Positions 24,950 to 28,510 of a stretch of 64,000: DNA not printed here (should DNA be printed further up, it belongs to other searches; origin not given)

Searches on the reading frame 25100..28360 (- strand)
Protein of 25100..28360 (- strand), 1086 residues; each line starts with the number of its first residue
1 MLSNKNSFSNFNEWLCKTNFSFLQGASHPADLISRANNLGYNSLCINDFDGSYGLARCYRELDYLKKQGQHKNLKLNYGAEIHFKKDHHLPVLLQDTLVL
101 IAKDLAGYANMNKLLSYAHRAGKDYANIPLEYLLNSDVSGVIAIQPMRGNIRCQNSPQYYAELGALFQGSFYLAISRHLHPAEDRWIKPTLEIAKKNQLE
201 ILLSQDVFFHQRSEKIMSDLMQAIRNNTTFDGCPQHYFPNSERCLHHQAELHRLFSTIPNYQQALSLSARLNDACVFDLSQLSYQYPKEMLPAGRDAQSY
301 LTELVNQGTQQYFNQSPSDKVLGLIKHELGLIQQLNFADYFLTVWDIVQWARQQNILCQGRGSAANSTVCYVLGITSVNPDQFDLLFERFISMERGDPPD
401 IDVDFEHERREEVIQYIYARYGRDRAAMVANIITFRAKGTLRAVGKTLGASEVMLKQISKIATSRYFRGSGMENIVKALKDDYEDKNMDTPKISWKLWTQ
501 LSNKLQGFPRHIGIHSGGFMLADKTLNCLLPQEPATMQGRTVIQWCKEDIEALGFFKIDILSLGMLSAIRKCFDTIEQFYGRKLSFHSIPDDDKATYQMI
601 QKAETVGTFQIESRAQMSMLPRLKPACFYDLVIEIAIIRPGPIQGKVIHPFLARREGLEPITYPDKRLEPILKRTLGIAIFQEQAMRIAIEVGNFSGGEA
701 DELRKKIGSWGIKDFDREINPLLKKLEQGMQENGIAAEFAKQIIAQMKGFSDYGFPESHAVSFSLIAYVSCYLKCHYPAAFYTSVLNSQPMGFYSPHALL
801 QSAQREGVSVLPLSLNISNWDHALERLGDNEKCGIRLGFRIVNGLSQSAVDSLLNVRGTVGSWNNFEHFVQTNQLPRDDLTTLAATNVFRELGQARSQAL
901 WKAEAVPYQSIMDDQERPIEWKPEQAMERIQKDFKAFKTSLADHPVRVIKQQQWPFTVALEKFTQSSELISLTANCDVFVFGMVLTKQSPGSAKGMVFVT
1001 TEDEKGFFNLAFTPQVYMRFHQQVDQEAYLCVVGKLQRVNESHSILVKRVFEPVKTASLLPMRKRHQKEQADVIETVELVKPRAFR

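Call 63: search_protein_families(library=pfam, proteins=[window:25100-28360:-], max_evalue=0.00001)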
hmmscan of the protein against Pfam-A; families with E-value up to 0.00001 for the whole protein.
window:25100-28360:- (1086 aa): 5 families
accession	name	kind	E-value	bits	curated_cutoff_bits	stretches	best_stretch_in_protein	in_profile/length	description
PF07733.18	DNA_pol3_alpha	-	1.2e-80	271.3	23.9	1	299-561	1-259/260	Bacterial DNA polymerase III alpha NTPase domain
PF17657.6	DNA_pol3_finger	-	1.1e-53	181.4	22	1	565-734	1-166/166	Bacterial DNA polymerase III alpha subunit finger domain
PF14579.12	HHH_6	-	7.6e-14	52.1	25.6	1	807-899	1-90/90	Helix-hairpin-helix motif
PF02811.25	PHP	-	7.8e-13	49.5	26.4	1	16-157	4-123/164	PHP domain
PF01336.31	tRNA_anti-codon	-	3.2e-07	30.6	27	1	979-1050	2-72/75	OB-fold nucleic acid binding domain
